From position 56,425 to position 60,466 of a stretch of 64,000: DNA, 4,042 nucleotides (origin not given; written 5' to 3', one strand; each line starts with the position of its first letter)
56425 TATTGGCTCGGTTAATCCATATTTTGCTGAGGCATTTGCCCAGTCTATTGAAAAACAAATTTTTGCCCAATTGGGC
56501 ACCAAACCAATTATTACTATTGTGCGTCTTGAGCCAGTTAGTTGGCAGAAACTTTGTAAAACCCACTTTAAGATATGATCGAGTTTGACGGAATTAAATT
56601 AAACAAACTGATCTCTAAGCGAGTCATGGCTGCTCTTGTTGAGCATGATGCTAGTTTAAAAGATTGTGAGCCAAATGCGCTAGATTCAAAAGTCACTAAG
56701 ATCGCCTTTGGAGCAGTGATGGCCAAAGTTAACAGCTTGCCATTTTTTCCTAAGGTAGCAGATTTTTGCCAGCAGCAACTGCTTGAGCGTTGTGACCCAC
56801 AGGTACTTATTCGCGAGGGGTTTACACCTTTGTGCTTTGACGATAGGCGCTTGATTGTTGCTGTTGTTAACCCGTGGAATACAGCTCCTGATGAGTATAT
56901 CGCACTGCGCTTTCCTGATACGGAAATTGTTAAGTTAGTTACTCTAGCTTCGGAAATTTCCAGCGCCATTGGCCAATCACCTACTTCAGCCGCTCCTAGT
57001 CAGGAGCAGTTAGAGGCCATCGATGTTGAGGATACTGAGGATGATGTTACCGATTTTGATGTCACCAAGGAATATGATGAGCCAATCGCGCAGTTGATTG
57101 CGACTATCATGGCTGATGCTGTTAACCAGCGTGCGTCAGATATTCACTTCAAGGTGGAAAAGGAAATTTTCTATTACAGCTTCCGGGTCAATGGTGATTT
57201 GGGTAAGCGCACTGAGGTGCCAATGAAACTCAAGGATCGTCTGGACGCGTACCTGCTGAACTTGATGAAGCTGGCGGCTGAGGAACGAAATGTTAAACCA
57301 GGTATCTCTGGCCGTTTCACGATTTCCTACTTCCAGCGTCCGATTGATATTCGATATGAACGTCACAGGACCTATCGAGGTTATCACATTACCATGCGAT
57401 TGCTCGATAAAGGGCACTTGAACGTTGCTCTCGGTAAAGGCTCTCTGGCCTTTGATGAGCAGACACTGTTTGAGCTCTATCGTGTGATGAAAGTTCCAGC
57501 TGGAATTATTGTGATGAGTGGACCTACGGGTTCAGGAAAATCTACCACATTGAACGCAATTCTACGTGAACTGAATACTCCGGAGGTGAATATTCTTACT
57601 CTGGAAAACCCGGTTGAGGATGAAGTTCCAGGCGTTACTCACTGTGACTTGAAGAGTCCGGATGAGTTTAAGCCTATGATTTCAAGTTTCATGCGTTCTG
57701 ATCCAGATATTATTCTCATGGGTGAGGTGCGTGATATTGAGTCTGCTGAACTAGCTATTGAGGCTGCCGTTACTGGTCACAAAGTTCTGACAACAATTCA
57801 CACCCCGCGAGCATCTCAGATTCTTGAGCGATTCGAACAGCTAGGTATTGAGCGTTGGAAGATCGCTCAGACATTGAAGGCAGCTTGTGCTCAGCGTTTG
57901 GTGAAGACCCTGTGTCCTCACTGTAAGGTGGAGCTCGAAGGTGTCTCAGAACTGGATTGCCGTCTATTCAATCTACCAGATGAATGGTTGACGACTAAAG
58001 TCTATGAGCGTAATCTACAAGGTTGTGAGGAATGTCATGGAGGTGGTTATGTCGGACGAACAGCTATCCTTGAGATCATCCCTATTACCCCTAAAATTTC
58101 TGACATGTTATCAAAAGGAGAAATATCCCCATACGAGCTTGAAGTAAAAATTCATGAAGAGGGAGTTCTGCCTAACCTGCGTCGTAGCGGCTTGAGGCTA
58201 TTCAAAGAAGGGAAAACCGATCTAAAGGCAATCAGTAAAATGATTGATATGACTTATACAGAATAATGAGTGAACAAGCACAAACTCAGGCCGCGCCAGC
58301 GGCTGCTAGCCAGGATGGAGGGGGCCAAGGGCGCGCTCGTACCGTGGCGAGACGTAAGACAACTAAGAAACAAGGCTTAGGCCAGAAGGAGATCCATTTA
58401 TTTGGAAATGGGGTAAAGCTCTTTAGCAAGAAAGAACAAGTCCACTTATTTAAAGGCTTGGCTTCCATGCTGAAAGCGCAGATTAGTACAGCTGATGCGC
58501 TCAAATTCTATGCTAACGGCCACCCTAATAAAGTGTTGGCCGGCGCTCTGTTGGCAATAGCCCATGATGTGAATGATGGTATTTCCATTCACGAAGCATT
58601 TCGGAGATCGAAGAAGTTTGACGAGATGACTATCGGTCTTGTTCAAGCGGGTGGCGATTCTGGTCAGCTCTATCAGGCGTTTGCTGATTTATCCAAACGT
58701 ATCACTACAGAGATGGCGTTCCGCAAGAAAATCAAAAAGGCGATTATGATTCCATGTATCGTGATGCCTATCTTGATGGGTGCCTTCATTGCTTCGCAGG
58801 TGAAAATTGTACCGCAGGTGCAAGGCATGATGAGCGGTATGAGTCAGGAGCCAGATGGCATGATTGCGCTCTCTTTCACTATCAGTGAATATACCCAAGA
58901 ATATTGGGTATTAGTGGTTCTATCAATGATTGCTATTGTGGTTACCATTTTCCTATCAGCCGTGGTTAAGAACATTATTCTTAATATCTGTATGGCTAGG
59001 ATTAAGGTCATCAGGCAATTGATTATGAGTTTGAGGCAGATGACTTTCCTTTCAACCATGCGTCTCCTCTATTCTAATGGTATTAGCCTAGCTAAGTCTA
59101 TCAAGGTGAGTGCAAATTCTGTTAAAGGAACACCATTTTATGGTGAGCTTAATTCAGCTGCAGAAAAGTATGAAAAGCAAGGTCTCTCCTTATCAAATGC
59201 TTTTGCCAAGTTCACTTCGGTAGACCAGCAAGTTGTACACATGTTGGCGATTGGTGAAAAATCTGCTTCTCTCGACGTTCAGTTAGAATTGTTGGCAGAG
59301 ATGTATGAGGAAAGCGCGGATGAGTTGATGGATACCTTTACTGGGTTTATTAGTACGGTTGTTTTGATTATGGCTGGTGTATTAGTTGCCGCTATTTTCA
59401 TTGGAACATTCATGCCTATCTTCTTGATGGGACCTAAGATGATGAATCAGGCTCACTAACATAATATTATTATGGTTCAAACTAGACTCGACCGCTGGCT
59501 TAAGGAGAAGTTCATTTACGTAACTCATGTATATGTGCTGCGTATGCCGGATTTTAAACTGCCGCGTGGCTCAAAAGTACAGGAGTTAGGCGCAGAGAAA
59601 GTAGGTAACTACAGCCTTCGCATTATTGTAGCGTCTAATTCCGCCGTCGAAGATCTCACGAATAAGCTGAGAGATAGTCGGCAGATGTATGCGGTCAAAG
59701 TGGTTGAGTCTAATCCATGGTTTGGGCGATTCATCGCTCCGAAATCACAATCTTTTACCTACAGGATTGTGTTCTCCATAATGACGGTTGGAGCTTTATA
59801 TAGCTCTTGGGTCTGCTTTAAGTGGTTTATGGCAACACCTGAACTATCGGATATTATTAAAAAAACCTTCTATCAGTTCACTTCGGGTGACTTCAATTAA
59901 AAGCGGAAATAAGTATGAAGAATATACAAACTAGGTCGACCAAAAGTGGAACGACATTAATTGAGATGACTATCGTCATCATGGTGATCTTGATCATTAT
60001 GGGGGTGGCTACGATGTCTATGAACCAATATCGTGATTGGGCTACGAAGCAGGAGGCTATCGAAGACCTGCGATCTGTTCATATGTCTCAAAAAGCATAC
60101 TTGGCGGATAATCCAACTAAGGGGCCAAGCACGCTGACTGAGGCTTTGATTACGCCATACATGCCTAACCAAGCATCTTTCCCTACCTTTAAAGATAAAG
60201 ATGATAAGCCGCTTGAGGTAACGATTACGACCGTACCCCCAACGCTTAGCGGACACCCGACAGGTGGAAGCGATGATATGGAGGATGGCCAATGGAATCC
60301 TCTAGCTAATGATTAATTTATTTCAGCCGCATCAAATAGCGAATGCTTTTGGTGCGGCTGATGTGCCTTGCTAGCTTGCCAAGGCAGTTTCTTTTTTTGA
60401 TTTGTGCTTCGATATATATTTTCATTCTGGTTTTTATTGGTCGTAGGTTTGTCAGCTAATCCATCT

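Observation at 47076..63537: Uniformly + strand type II secretion / type IV pilus-like locus with many unrecognisable components and cargo candidates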

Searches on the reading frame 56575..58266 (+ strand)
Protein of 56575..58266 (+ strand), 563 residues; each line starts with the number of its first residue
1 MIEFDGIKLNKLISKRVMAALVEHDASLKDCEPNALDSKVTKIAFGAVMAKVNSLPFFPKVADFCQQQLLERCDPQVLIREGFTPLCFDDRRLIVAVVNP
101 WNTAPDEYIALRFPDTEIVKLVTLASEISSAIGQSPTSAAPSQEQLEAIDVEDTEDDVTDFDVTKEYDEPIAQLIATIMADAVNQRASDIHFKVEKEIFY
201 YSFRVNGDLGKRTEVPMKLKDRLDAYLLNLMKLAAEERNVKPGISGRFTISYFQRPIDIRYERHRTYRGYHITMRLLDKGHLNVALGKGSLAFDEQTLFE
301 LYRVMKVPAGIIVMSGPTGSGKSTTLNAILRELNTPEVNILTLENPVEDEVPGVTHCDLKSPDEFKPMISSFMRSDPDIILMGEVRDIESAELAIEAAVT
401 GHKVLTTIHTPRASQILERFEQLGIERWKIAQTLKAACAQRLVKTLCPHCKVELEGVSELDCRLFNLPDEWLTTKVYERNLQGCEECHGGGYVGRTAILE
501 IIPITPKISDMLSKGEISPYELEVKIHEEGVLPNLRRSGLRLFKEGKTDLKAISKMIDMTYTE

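Call 5: search_protein_families(library=pfam, max_evalue=0.01, proteins=[window:56575-58266:+])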
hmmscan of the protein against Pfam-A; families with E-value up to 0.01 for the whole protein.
window:56575-58266:+ (563 aa): 10 families
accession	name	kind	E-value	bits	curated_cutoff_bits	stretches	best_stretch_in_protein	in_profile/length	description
PF00437.27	T2SSE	-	3.1e-81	273.3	24.9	1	166-553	3-368/370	Type II/IV secretion system protein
PF05157.20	MshEN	-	1.1e-05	25.8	23.1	1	67-134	15-82/90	MshEN domain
PF13476.12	AAA_23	-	0.00033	21.8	27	1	292-329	9-39/201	AAA domain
PF13401.12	AAA_22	-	0.00049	20.8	27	1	309-344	5-42/130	AAA domain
PF00005.33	ABC_tran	-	0.0005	21.1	25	1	311-349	13-51/137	ABC transporter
PF13173.12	AAA_14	-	0.0012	19.3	27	1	311-402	4-88/129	AAA domain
PF13191.12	AAA_16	-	0.0013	19.7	32.6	1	298-337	12-52/167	AAA ATPase domain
PF13555.12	AAA_29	-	0.0017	18.5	27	1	304-331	16-44/61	P-loop containing region of AAA domain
PF03266.21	NTPase_1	-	0.0022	18.3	23.9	0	312-339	2-29/168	NTPase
PF00004.35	AAA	-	0.0052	17.7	21.2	0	313-391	2-72/131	ATPase family associated with various cellular activities (AAA)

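Call 7: search_protein_families(library=ncbifam, max_evalue=0.01, proteins=[window:56575-58266:+])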
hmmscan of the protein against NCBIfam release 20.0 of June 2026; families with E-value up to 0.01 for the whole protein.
window:56575-58266:+ (563 aa): 22 families
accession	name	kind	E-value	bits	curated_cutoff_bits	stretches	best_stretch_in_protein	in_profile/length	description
TIGR02538.1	type_IV_pilB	equivalog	6.5e-94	315.6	675.65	1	65-556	66-561/564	type IV-A pilus assembly ATPase PilB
TIGR02533.1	type_II_gspE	equivalog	2e-83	280.7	630.25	1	89-553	20-482/486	type II secretion system ATPase GspE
NF007755.0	PRK10436.1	equivalog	5e-82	276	617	1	142-560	67-462/465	type II secretion system protein GspE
NF053534.1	T4PilAsmATPsTfpB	equivalog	7.6e-69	232.6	850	1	158-555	188-580/584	type IV pilus assembly ATPase TfpB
NF041000.1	ATPase_ComGA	equivalog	2.6e-47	161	300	1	177-444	2-266/267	competence type IV pilus ATPase ComGA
TIGR01420.1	pilT_fam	subfamily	6.5e-36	124.2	319.1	1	175-445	2-270/343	PilT/PilU family type 4a pilus ATPase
TIGR02524.1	dot_icm_DotB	equivalog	5.2e-16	58.8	463.3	1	309-421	134-257/358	Dot/Icm type IV secretion system ATPase DotB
NF058587.1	archaellum_moto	equivalog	1.1e-15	57.4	550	1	172-422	147-395/527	archaellum flagellar ATPase motor FlaI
TIGR02525.1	plasmid_TraJ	equivalog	2.1e-15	56.6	368.3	1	300-420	140-269/372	plasmid transfer ATPase TraJ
NF010407.0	PRK13833.1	subfamily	2.3e-13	50.3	499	1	312-427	147-266/323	conjugal transfer protein TrbB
TIGR02782.1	TrbB_P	equivalog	2.3e-13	50.1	304.55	1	312-427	139-259/303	P-type conjugative transfer ATPase TrbB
TIGR02788.1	VirB11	equivalog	4.8e-12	45.5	249.95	1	312-445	147-286/308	P-type DNA transfer ATPase VirB11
NF053672.1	bindosome_BasE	exception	2.7e-08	33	1000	1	312-421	273-389/512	bindosome assembly system ATPase subunit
NF010469.0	PRK13894.1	subfamily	8e-08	32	508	1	311-423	152-267/320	conjugal transfer ATPase TrbB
TIGR03819.1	heli_sec_ATPase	hypoth_equivalog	2e-07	30.5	373.15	1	269-425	139-302/340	TadA family conjugal transfer-associated ATPase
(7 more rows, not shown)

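Call 11: find_encoding_contigs(protein=window:56575-58266:+, flank=10000, max_places=6)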
Protein window:56575-58266:+ (563 aa): 2 contigs read that carry it; 1 place shown.
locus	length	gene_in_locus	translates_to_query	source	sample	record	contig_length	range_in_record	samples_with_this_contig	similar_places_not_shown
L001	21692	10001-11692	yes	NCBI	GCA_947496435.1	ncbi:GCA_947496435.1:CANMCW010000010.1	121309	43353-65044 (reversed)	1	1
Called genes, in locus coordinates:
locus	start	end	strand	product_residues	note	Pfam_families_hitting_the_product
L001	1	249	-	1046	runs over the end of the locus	PF01564:Spermine_synth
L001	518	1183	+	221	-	PF00005:ABC_tran (weak), PF13304:AAA_21 (faint)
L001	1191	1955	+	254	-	-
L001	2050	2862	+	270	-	-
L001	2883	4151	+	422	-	PF00437:T2SSE, PF25199:nSTAND_NTPase5 (faint), PF13401:AAA_22 (weak)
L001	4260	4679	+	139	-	-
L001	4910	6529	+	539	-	-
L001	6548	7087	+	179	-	-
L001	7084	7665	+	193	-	-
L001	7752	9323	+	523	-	PF03958:Secretin_N, PF00263:Secretin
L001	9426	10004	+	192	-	-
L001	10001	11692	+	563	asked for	PF05157:MshEN (weak), PF00437:T2SSE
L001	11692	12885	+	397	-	PF00482:T2SSF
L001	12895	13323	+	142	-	-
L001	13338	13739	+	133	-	-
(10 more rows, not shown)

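Call 33: search_solved_structures(query=window:56575-58266:+, max_evalue=0.001)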
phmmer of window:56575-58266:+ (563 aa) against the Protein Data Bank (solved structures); distinct sequences matched with E-value up to 0.001: 31.
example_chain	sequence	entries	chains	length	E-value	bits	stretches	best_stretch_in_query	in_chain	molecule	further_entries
3jc8_Ba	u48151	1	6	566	2.5e-68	234.3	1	82-553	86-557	Type IV-A pilus assembly ATPase PilB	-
1p9r_A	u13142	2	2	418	2.5e-63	217.8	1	164-553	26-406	General secretion pathway protein E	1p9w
4ksr_A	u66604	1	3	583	4.7e-63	216.9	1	164-555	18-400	Type II secretion system protein E, Hemolysin-coregulated protein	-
4kss_A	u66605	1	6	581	4.7e-63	216.9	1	164-555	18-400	Type II secretion system protein E, hemolysin-coregulated protein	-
4pht_A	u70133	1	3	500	9e-63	216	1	160-555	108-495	General secretory pathway protein E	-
5tsg_B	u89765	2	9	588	1.3e-62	215.4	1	62-554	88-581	Type IV pilus biogenesis ATPase PilB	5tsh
6olj_C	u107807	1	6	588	1.7e-62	215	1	62-554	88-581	Type IV pilus biogenesis ATPase PilB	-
5zfr_A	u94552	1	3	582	4.2e-61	210.5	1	84-554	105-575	Type IV pilus biogenesis ATPase PilB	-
6f8l_G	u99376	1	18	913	1.3e-54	189.1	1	80-553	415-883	Type IV pilus assembly protein PilF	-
5oiu_A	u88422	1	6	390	1.9e-54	188.5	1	166-553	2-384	Type IV pilus assembly protein PilF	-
6ejf_A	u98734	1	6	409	1.1e-53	186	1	174-553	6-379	Type IV pilus assembly protein PilF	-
5it5_F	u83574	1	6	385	1.1e-53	186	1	174-553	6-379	ATP binding motif-containing protein PilF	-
8dze_A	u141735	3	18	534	9.6e-32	113.6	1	177-516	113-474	BfpD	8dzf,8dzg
3jvu_A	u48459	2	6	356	4.4e-24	88.3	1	291-445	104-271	Twitching mobility protein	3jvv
5zfq_A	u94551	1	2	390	1.4e-21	80.1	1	291-421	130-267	Twitching motility pilus retraction protein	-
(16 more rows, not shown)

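Call 98: list_cluster_members(proteins=[window:56575-58266:+, window:49471-50739:+, window:44946-46457:+, window:58266-59459:+])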
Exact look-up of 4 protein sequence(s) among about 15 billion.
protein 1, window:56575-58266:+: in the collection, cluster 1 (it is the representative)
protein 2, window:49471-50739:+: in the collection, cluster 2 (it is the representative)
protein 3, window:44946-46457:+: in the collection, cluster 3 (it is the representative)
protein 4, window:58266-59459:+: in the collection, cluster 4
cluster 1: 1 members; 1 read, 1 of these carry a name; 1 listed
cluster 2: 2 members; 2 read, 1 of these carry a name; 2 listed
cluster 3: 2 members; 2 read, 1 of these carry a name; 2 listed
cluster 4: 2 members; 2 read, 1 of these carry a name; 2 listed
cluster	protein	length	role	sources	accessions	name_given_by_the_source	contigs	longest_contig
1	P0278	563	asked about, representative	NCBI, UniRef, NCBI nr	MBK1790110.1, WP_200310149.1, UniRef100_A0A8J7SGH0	GspE/PulE family protein [Persicirhabdus sediminis] | Flp pilus assembly complex ATPase component TadA n=1 Tax=Persicirhabdus sediminis ... | ATPase, T2SS/T4P/T4SS family [Persicirhabdus sediminis]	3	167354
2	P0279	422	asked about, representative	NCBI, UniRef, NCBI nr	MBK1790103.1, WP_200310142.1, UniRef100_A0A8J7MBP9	type IV pilus twitching motility protein PilT [Persicirhabdus sediminis] | Flp pilus assembly complex ATPase component TadA n=1 Tax=Persicirhabdus sediminis ... | ATPase, T2SS/T4P/T4SS family [Persicirhabdus sediminis]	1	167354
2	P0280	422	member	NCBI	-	-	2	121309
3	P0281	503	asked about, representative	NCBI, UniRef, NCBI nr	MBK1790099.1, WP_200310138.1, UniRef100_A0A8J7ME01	uroporphyrinogen-III C-methyltransferase [Persicirhabdus sediminis] | uroporphyrinogen-III C-methyltransferase n=1 Tax=Persicirhabdus sediminis TaxID=454144 ...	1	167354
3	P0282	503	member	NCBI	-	-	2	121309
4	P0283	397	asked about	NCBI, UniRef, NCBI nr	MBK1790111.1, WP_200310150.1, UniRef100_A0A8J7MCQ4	type II secretion system F family protein [Persicirhabdus sediminis] | Type II secretion system F family protein n=1 Tax=Persicirhabdus sediminis TaxID=454144 ...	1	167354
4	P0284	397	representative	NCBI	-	-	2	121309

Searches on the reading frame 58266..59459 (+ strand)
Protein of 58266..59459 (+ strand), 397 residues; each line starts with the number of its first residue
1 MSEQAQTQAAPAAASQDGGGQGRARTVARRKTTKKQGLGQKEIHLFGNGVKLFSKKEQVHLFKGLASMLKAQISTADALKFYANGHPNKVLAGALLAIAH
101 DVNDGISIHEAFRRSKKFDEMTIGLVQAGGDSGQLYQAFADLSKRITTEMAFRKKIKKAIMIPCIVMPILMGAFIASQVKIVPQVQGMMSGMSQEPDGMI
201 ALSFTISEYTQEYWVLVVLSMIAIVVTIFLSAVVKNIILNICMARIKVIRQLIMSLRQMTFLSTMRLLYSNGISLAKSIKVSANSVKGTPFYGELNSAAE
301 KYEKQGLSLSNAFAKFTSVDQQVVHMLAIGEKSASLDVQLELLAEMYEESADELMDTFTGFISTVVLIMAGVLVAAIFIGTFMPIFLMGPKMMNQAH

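Call 5: search_protein_families(library=pfam, max_evalue=0.01, proteins=[window:58266-59459:+])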
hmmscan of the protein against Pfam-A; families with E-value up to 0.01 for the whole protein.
window:58266-59459:+ (397 aa): 1 family
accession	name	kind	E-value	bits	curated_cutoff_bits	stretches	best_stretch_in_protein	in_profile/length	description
PF00482.28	T2SSF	-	2.7e-36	124.7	25.2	2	65-176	5-118/125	Type II secretion system (T2SS), protein F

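Call 7: search_protein_families(library=ncbifam, max_evalue=0.01, proteins=[window:58266-59459:+])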
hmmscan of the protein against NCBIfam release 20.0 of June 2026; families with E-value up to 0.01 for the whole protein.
window:58266-59459:+ (397 aa): 6 families
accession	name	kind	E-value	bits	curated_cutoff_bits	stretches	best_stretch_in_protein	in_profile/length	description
TIGR02120.1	GspF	equivalog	2.2e-41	142.4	424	1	46-388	53-397/401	type II secretion system inner membrane protein GspF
NF007861.0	PRK10573.1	equivalog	6.6e-35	120.9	401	1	54-392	57-398/401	protein transport protein HofC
NF052607.1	T4PiliAsmPilCThrm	equivalog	1.9e-32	112.8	700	1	58-387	67-399/406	type IV pilus assembly protein PilC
NF041012.2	T4P_ComGB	equivalog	1.7e-29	103.2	240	1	56-388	1-330/332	competence type IV pilus assembly protein ComGB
NF052606.1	T4PiliAsmPilCMyx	equivalog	2.1e-27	96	700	1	34-389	60-415/419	type IV pilus assembly protein PilC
NF047826.1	T3SSXpsF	equivalog_domain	3.3e-23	82.1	650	2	123-386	134-398/405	type II secretion system protein XpsF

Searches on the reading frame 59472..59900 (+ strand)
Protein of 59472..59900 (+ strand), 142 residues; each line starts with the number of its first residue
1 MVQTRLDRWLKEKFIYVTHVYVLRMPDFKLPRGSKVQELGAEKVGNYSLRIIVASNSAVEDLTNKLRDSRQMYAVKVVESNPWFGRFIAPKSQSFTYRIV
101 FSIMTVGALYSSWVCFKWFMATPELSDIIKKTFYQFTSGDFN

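Call 5: search_protein_families(library=pfam, max_evalue=0.01, proteins=[window:59472-59900:+])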
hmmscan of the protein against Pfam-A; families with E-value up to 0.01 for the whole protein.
window:59472-59900:+ (142 aa): 0 families

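Call 7: search_protein_families(library=ncbifam, max_evalue=0.01, proteins=[window:59472-59900:+])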
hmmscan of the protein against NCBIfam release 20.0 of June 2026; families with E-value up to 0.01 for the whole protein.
window:59472-59900:+ (142 aa): 0 families

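Call 71: search_protein_families(library=pfam, alignment_id=A7, max_evalue=1)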
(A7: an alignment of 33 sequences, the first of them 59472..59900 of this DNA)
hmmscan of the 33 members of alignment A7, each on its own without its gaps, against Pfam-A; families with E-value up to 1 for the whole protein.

A. member 1, window:59472-59900:+ (142 aa): 0 families

B. families by the number of members that match (of 33 scanned): 16 families
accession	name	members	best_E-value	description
PF00846.24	Hanta_nucleocap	2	0.047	Hantavirus nucleocapsid protein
PF06823.17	DUF1236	2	0.092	Protein of unknown function (DUF1236)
PF15013.11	CCSMST1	1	0.012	CCSMST1 family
PF13677.11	MotB_plug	1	0.013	Membrane MotB of proton-channel complex MotA/MotB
PF01105.29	EMP24_GP25L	1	0.022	emp24/gp25L/p24 family/GOLD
PF18181.6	SLATT_1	1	0.032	SMODS and SLOG-associating 2TM effector domain 1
PF16953.11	PRORP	1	0.038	Protein-only RNase P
PF11847.13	GT-C_AftD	1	0.044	Alpha-(1->3)-arabinofuranosyltransferase, N-terminal GT-C domain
PF08006.16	HAAS_TM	1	0.058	HAAS transmembrane region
PF14171.11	SpoIISA_toxin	1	0.085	Toxin SpoIISA, type II toxin-antitoxin system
PF10791.14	F1F0-ATPsyn_F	1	0.12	Mitochondrial F1-F0 ATP synthase subunit F of fungi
PF07185.16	DUF1404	1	0.16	Protein of unknown function (DUF1404)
PF06724.16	DUF1206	1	0.27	Domain of Unknown Function (DUF1206)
PF14615.11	Rsa3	1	0.28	Ribosome-assembly protein 3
PF02532.19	PsbI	1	0.29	Photosystem II reaction centre I protein (PSII 4.8 kDa protein)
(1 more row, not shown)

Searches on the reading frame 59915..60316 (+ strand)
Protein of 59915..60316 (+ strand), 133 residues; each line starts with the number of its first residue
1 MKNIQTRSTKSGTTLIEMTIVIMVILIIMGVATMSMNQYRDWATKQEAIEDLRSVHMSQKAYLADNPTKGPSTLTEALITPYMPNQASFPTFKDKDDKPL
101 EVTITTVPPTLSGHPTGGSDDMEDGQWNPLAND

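Call 5: search_protein_families(library=pfam, max_evalue=0.01, proteins=[window:59915-60316:+])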
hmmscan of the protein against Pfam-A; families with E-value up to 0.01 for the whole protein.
window:59915-60316:+ (133 aa): 1 family
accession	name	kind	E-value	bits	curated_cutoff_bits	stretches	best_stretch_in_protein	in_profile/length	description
PF07963.17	N_methyl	-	0.0064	16.5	21.2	1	9-32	3-26/27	Prokaryotic N-terminal methylation motif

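Call 7: search_protein_families(library=ncbifam, max_evalue=0.01, proteins=[window:59915-60316:+])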
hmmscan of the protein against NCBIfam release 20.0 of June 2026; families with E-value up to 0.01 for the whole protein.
window:59915-60316:+ (133 aa): 5 families
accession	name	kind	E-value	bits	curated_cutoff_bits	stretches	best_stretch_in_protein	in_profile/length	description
TIGR01708.2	typeII_sec_gspH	equivalog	0.00017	21.7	80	1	11-48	2-39/169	type II secretion system minor pseudopilin GspH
TIGR01710.1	typeII_sec_gspG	equivalog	0.00019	21.5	88.85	1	12-66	2-56/134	type II secretion system major pseudopilin GspG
NF041775.1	typeIV_PilA_Myxo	equivalog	0.00061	19.8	400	1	10-65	10-65/214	type IV pilin protein PilA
NF040999.1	pilin_ComGC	equivalog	0.0027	17.9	75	1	11-65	2-56/84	competence type IV pilus major pilin ComGC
NF007800.0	PRK10506.1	equivalog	0.003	17.4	158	1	7-55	5-53/163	prepilin peptidase-dependent protein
